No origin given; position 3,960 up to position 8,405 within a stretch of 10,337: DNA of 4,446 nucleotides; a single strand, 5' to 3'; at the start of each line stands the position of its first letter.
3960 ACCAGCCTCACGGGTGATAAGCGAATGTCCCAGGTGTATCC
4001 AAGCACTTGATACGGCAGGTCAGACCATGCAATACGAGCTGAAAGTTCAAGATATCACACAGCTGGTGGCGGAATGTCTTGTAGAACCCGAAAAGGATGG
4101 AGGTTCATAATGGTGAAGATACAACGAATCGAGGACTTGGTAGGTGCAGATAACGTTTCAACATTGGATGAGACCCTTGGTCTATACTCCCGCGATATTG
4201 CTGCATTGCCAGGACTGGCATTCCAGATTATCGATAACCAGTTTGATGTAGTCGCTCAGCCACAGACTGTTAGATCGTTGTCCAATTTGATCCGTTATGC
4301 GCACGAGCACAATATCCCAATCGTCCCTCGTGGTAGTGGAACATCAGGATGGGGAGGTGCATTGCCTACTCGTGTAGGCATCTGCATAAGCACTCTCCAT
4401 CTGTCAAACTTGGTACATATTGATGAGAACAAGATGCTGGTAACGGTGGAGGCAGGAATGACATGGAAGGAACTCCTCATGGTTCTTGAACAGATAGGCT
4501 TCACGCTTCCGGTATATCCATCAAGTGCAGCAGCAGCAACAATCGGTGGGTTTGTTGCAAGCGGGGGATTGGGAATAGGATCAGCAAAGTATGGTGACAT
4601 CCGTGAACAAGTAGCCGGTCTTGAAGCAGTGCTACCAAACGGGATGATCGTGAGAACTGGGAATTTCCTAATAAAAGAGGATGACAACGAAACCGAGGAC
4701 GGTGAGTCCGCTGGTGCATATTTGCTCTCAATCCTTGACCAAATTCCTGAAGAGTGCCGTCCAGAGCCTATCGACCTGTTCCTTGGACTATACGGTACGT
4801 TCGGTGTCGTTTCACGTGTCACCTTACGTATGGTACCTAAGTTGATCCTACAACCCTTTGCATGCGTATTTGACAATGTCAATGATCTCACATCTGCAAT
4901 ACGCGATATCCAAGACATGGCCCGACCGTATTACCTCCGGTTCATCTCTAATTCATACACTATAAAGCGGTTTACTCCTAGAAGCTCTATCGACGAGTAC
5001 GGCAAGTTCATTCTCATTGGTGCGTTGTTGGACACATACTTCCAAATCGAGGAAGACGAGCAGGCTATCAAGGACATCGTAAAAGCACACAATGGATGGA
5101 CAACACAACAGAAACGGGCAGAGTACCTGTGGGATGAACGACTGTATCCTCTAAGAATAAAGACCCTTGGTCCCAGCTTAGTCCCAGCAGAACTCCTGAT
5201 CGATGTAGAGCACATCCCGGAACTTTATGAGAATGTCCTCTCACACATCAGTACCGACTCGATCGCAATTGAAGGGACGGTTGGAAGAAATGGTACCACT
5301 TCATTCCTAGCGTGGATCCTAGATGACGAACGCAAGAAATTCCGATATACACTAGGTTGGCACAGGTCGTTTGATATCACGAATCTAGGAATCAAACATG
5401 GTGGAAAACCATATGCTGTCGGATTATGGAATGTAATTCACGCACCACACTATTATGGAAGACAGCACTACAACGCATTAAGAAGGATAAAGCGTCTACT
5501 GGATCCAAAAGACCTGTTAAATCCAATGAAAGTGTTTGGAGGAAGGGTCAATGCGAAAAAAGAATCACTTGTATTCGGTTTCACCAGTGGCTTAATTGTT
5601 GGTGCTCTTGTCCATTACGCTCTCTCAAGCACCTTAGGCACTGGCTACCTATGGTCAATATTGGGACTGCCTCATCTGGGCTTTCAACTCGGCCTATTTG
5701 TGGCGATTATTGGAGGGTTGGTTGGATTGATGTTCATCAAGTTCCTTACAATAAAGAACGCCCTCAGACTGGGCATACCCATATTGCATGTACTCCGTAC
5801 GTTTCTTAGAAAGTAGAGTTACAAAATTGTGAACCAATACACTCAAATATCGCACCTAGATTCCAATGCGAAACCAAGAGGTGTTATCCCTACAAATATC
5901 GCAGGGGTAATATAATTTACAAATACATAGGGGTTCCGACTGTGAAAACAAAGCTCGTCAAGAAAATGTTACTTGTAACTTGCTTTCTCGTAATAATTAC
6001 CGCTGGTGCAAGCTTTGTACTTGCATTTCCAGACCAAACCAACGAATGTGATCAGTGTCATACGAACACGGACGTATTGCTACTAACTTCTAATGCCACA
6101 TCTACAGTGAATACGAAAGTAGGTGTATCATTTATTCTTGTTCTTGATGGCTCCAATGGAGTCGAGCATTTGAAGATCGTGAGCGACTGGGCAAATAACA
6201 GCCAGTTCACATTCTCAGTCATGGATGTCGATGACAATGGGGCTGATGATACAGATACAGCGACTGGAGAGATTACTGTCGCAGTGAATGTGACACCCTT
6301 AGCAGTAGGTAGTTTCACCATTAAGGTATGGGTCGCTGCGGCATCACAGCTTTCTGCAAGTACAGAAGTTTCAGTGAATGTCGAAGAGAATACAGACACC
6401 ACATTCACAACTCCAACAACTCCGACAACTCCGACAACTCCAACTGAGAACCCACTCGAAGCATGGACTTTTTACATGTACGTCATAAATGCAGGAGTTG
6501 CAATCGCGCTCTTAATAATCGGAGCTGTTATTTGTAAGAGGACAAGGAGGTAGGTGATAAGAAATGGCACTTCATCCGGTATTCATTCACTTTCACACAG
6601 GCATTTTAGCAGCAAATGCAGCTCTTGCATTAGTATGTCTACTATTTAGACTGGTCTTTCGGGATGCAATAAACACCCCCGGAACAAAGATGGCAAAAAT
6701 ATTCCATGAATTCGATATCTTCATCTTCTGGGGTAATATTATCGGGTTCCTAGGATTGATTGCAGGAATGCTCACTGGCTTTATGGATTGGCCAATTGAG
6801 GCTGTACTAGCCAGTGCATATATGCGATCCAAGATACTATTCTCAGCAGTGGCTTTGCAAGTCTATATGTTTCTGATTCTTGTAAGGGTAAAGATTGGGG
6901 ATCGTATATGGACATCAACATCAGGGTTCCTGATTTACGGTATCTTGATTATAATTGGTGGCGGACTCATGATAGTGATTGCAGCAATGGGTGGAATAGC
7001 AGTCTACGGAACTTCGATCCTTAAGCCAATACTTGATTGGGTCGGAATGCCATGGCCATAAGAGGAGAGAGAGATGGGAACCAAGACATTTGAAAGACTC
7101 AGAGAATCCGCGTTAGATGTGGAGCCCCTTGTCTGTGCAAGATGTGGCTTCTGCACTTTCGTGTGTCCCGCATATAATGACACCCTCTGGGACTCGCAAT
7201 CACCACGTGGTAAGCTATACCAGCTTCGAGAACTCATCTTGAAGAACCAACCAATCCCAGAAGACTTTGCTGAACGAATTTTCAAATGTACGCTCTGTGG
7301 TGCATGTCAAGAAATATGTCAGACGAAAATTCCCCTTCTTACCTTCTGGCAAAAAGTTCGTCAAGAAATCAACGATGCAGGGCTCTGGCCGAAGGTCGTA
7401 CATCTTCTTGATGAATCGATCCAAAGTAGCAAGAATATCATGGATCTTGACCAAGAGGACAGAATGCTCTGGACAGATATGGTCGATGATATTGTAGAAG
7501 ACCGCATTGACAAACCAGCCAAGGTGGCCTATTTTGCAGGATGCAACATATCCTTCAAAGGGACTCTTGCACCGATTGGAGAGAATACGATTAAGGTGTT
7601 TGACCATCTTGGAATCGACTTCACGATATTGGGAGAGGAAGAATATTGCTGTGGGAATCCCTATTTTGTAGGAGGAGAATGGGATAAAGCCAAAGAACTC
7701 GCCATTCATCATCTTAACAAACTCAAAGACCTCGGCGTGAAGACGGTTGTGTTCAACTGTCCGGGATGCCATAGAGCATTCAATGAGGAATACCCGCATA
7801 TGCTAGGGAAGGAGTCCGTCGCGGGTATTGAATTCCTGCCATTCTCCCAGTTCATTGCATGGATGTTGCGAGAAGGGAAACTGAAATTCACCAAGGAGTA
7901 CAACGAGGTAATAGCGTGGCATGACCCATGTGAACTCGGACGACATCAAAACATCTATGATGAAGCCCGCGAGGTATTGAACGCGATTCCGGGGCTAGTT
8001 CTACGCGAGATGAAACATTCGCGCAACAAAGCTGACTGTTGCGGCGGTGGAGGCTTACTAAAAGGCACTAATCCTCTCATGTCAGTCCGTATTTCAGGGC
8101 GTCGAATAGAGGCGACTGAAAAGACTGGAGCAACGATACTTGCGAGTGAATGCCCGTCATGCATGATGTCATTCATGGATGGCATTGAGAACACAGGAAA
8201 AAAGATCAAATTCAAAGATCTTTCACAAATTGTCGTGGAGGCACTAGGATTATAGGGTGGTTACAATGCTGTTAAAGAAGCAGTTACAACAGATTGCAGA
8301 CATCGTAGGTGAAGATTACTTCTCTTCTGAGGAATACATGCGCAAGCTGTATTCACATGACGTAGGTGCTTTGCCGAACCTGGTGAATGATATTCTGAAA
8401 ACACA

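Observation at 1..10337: Triplicated flavoprotein + CCG Fe-S module cluster joined to a desaturase-like enzyme, a c-type cytochrome and a membrane protein: candidate undescribed membrane redox system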

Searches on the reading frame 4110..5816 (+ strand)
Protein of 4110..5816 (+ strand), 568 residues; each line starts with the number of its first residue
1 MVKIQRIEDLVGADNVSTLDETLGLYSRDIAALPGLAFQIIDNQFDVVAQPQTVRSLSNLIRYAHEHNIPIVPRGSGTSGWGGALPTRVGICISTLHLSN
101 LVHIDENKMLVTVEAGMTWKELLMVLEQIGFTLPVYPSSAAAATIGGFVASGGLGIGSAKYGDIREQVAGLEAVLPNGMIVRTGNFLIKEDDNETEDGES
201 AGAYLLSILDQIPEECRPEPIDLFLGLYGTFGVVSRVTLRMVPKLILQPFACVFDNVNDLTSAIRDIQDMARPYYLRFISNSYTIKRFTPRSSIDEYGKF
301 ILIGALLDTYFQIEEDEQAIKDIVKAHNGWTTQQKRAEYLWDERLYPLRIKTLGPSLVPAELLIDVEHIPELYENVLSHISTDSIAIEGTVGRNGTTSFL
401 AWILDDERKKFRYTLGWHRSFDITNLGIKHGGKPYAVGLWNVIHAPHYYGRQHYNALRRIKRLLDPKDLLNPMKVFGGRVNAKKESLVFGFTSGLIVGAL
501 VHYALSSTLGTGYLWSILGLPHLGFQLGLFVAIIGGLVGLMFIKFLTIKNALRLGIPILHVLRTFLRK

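Call 4: search_protein_families(library=pfam, proteins=[window:4110-5816:+], max_evalue=0.01)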
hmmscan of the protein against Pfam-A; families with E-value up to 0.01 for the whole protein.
window:4110-5816:+ (568 aa): 2 families
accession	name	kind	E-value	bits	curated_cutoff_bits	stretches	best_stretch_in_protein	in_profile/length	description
PF01565.28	FAD_binding_4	-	4.8e-36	124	26.4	1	46-184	2-139/139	FAD binding domain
PF02913.24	FAD-oxidase_C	-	4.6e-09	36.8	21.2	1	251-475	9-248/248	FAD linked oxidases, C-terminal domain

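Call 5: search_protein_families(library=ncbifam, proteins=[window:4110-5816:+], max_evalue=0.01)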
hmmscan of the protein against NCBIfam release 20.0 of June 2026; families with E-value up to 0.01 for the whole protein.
window:4110-5816:+ (568 aa): 12 families
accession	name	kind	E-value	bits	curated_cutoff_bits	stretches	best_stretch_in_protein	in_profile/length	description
TIGR00387.1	glcD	equivalog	5.7e-39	134.1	567.9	2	49-190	2-143/413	glycolate oxidase subunit GlcD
NF049975.1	2HglutDHaseYdiJ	equivalog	2e-21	75.5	1350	2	51-202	58-211/1018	D-2-hydroxyglutarate dehydrogenase YdiJ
NF008408.0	PRK11230.1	equivalog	9.2e-15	54.1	897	1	47-173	58-184/499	glycolate oxidase subunit GlcD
NF008439.0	PRK11282.1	equivalog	8.4e-14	51.2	284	1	52-189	6-142/358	glycolate oxidase subunit GlcE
TIGR01676.1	GLDHase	equivalog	1.6e-11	43.8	458.25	1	46-177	63-190/541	L-galactonolactone dehydrogenase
NF041227.1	BagG_FevA2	exception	4.7e-10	38.7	850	1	39-183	40-178/455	bagremycin/ferroverdin biosynthesis FAD-dependent oxygenase BagG/FevA2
TIGR01677.1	pln_FAD_oxido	subfamily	2.8e-09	36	383.1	1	67-178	68-171/560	FAD-dependent oxidoreductase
TIGR01678.1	FAD_lactone_ox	subfamily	6.5e-09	35.2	396.8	1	47-182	17-148/438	sugar 1,4-lactone oxidase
TIGR01679.1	bact_FAD_ox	subfamily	3.2e-08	32.9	292.25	1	47-182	14-142/419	FAD-linked oxidoreductase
NF053785.1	DcplphribOxDprE1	equivalog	1.6e-07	30.9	500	1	51-181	21-148/449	decaprenylphosphoryl-beta-D-ribose oxidase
NF041226.1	BagK_FevA1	equivalog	6.3e-06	24.9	800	1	46-179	42-170/453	bagremycin/ferroverdin biosynthesis FAD-dependent oxygenase BagK/FevA1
TIGR01082.1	murC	equivalog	0.00057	19.1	335.1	0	12-74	28-89/449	UDP-N-acetylmuramate--L-alanine ligase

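Call 15: search_solved_structures(query=window:4110-5816:+, max_evalue=1e-10, show_alignments=3)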
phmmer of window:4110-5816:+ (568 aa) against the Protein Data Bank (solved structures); distinct sequences matched with E-value up to 1e-10: 31.
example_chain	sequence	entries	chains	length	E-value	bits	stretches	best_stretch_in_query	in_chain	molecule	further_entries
7qh2_C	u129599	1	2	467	8.1e-28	100.4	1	47-191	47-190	Lactate dehydrogenase (NAD(+),ferredoxin) subunit LctD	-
8jdb_A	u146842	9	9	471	1.3e-27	99.7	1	46-184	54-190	Probable D-lactate dehydrogenase, mitochondrial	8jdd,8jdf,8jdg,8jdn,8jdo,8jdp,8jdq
8jdc_A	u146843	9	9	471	2.5e-27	98.8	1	46-184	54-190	Probable D-lactate dehydrogenase, mitochondrial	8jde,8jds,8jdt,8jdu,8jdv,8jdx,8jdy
9qgz_A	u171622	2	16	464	8e-21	77.3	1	47-187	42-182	Glycolate oxidase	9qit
6lpn_A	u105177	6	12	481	8e-18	67.4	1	47-228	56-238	D-2-hydroxyglutarate dehydrogenase, mitochondrial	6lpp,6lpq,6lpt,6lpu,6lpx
2uuu_A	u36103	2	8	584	1.7e-17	66.4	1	10-180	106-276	ALKYLDIHYDROXYACETONEPHOSPHATE SYNTHASE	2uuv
4bby_A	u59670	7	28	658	2.2e-15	59.4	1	46-182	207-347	ALKYLDIHYDROXYACETONEPHOSPHATE SYNTHASE, PEROXISOMAL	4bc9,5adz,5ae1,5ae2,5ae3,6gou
4bca_A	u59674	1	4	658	2.2e-15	59.4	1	46-182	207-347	ALKYLDIHYDROXYACETONEPHOSPHATE SYNTHASE, PEROXISOMAL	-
4bc7_A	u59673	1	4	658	6.3e-15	57.9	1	46-182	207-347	ALKYLDIHYDROXYACETONEPHOSPHATE SYNTHASE, PEROXISOMAL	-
6v42_A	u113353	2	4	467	8.6e-15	57.4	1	36-166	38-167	FAD/FMN-containing dehydrogenase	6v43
3pm9_A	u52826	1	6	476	1.4e-13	53.5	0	47-188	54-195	Putative oxidoreductase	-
8s7r_A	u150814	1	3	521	1.5e-12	50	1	48-185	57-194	Oxidoreductase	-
8s7t_A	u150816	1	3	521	1.8e-12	49.8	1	48-185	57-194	Oxidoreductase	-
8s7s_A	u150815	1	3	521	1.9e-12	49.7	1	48-185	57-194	Oxidoreductase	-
8s7p_A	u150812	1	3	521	2.6e-12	49.3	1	48-185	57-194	Oxidoreductase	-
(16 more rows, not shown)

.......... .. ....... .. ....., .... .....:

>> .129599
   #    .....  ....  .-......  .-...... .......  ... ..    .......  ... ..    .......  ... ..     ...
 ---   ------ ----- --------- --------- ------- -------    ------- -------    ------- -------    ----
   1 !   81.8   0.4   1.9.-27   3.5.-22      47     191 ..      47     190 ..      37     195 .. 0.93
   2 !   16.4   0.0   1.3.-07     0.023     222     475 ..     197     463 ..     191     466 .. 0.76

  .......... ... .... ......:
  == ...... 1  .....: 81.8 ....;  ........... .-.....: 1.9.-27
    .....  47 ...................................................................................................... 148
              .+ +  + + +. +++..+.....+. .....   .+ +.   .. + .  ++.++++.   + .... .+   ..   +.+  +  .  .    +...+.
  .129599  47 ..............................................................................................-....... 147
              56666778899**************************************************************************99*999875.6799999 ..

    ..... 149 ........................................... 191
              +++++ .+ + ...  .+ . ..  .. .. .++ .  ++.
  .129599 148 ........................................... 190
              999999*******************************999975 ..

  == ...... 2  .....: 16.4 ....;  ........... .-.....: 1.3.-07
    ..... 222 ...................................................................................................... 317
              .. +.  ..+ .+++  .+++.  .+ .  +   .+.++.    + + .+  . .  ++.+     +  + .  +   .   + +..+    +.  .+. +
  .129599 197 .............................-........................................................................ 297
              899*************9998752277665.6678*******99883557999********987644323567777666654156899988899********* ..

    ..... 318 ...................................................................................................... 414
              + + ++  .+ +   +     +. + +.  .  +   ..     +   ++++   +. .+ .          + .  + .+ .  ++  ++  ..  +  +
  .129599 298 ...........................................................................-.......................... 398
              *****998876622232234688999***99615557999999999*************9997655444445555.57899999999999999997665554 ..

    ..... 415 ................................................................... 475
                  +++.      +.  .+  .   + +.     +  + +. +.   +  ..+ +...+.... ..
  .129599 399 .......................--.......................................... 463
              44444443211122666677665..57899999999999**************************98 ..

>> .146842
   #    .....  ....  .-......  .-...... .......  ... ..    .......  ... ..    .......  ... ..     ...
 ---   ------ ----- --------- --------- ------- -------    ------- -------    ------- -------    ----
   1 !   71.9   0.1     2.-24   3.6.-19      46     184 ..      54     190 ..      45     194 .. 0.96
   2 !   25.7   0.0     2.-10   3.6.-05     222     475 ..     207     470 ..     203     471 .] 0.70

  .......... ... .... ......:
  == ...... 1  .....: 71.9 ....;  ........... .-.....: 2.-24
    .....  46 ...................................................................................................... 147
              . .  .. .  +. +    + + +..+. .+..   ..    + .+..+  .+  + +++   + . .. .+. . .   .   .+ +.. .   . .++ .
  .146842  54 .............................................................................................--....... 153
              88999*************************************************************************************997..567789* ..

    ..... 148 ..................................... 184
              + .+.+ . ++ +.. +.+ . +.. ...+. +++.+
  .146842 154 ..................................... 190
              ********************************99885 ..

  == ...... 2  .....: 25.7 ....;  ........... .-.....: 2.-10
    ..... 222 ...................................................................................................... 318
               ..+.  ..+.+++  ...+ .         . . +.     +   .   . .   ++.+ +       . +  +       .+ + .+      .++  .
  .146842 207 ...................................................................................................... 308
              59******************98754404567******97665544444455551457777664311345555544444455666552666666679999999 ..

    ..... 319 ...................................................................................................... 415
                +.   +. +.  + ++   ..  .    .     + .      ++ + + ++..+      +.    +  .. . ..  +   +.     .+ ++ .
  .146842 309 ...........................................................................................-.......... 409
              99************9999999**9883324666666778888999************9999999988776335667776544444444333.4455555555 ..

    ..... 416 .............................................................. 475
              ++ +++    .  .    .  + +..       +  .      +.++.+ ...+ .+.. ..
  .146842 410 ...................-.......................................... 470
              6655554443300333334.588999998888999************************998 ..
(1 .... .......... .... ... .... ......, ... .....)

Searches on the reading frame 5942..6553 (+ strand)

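Call 4: search_protein_families(library=pfam, proteins=[window:5942-6553:+], max_evalue=0.01)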
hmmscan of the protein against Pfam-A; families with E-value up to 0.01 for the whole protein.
window:5942-6553:+ (203 aa): 1 family
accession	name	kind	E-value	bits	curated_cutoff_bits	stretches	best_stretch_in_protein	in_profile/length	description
PF05564.17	Auxin_repressed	-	0.0049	17.9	25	1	142-197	38-91/117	Dormancy/auxin associated protein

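Call 5: search_protein_families(library=ncbifam, proteins=[window:5942-6553:+], max_evalue=0.01)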
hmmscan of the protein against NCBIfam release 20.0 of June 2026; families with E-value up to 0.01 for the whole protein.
window:5942-6553:+ (203 aa): 1 family
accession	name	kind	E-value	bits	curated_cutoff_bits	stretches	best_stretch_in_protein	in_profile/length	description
TIGR03507.1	decahem_SO1788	subfamily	0.0019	16.7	209.3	1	20-58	563-601/672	OmcA/MtrC family decaheme c-type cytochrome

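Call 17: search_protein_families(library=pfam, proteins=[window:5942-6553:+], max_evalue=10)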
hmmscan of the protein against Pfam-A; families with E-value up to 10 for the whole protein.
window:5942-6553:+ (203 aa): 4 families
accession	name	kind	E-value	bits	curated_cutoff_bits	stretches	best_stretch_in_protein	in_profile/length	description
PF05564.17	Auxin_repressed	-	0.0049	17.9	25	1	142-197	38-91/117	Dormancy/auxin associated protein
PF22352.2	K319L-like_PKD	-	0.02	15.3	27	1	112-147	49-84/84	K319L-like, PKD domain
PF22113.1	Mtrc-MtrF_II-IV_dom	-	0.098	12.6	30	1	27-57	75-105/176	Outer membrane cytochrome MtrC/MtrF-like, domains II/IV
PF07495.19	Y_Y_Y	-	0.26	11.7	26.6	1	107-146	23-63/65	Y_Y_Y domain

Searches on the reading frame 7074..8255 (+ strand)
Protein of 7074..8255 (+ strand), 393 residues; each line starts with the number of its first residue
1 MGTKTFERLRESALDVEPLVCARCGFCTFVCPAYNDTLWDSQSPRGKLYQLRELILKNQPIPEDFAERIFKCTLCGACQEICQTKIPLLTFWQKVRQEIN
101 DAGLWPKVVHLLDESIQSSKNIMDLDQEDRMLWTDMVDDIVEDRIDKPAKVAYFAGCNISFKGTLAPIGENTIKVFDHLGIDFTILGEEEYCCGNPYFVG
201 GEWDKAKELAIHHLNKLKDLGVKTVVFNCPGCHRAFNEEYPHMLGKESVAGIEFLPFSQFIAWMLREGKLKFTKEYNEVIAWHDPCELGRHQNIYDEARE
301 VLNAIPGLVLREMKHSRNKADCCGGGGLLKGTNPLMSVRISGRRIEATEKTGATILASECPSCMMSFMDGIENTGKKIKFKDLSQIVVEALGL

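Call 4: search_protein_families(library=pfam, proteins=[window:7074-8255:+], max_evalue=0.01)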
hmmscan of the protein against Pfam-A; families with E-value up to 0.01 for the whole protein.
window:7074-8255:+ (393 aa): 8 families
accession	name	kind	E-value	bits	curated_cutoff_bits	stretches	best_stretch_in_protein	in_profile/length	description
PF02754.22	CCG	-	1e-33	115.7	20.6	2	280-367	1-84/85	Cysteine-rich domain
PF13183.11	Fer4_8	-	3.1e-11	44.1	27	1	21-86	5-68/68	4Fe-4S dicluster domain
PF13534.11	Fer4_17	-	3e-07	31.3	22.2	1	21-86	2-60/61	4Fe-4S dicluster domain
PF12838.12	Fer4_7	-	1e-06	29.6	27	1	21-86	2-52/52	4Fe-4S dicluster domain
PF13237.11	Fer4_10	-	1.2e-05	25.6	25.5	1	18-82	6-52/53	4Fe-4S dicluster domain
PF13187.11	Fer4_9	-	5.8e-05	23.5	27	1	21-85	2-50/52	4Fe-4S dicluster domain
PF13484.11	Fer4_16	-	8.8e-05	23.7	30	1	21-83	2-64/66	4Fe-4S double cluster binding domain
PF00037.32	Fer4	-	0.0077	16.5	21.1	0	71-85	7-21/24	4Fe-4S binding domain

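Call 5: search_protein_families(library=ncbifam, proteins=[window:7074-8255:+], max_evalue=0.01)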
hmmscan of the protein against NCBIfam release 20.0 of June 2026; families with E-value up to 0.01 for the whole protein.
window:7074-8255:+ (393 aa): 26 families (the best 25 are shown)
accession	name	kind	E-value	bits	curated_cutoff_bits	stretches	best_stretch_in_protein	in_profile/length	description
NF045670.1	quin_L_LdhH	equivalog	1.3e-49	169.2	800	2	133-387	451-705/706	L-lactate dehydrogenase (quinone) large subunit LdhH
NF004898.0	PRK06259.1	equivalog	1e-46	159.6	385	1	20-389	135-486/488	fumarate reductase (CoM/CoB) subunit TfrB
NF008369.0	PRK11168.1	equivalog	3.3e-36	125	278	2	146-368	164-381/401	anaerobic glycerol-3-phosphate dehydrogenase subunit C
NF045724.1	ferredox_TmcB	equivalog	2.7e-28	98.7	735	1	20-391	42-428/430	electron transfer complex ferredoxin TmcB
NF045663.1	diclust_near_Sec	equivalog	8.8e-27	93.5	530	1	69-366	352-617/759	pyridine nucleotide-disulfide oxidoreductase/dicluster-binding protein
NF008434.0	PRK11274.1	equivalog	3.5e-23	82.2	333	1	20-369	24-390/409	glycolate oxidase subunit GlcF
NF045711.1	sulf_resp_HmcF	equivalog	4e-23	81.9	750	1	20-390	61-448/457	sulfate respiration complex iron-sulfur protein HmcF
TIGR03379.1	glycerol3P_GlpC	equivalog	2.8e-22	79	279.9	1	143-365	156-375/397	anaerobic glycerol-3-phosphate dehydrogenase subunit GlpC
NF045796.1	DsrK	equivalog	2.9e-15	55.8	400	1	63-343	111-387/453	sulfate reduction electron transfer complex DsrMKJOP subunit DsrK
TIGR00273.1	TIGR00273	equivalog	6.3e-11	41.8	444.8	1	18-107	292-380/432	LutB/LldF family L-lactate oxidation iron-sulfur protein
NF041780.1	hetero_SS_HdrB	equivalog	1.2e-10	41.2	450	0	312-368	196-252/304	ferredoxin:CoB-CoM heterodisulfide reductase subunit HdrB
TIGR03288.1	CoB_CoM_SS_B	equivalog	4.9e-10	39.1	345.15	2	314-373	184-243/290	CoB--CoM heterodisulfide reductase subunit B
NF041890.1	hdrC_Methbact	equivalog_domain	2.8e-06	27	270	1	15-104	25-106/192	ferredoxin:CoB-CoM heterodisulfide reductase subunit HdrC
TIGR03290.1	CoB_CoM_SS_C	equivalog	3.7e-05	23.7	160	1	20-103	3-79/144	CoB--CoM heterodisulfide reductase subunit C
NF003454.1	PRK05035.1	equivalog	0.00043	18.9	345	1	19-101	367-437/556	electron transport complex subunit RsxC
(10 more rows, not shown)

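Call 80: search_solved_structures(query=window:7074-8255:+, max_evalue=0.001)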
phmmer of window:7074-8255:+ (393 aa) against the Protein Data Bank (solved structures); distinct sequences matched with E-value up to 0.001: 8.
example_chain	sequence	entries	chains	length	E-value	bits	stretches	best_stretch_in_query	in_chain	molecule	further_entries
9ojn_A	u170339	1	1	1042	2.5e-30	109.3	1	68-376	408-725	Iron-sulfur-binding reductase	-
8rvv_B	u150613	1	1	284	3.9e-07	32.9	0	150-244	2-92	H(2):CoB-CoM heterodisulfide,ferredoxin reductase subunit B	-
8rvu_b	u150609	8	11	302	4.7e-07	32.7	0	150-245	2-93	H(2):CoB-CoM heterodisulfide,ferredoxin reductase subunit B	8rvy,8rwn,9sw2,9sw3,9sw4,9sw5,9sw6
5odc_B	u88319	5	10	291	1.8e-06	30.7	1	150-381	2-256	Heterodisulfide reductase, subunit B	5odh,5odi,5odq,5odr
9sfi_C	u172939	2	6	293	7.9e-06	28.6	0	317-373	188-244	H(2)/formate:CoB-CoM heterodisulfide,ferredoxin reductase subunit B2 | Heterodisulfide reductase subunit B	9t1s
7bkb_B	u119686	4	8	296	1.5e-05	27.7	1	309-384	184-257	CoB--CoM heterodisulfide reductase subunit B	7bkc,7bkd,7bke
8rvv_C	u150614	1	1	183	0.00054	22.6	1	20-105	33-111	H(2):CoB-CoM heterodisulfide,ferredoxin reductase subunit C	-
8rvu_c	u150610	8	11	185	0.00056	22.5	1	20-105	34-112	H(2):CoB-CoM heterodisulfide,ferredoxin reductase subunit C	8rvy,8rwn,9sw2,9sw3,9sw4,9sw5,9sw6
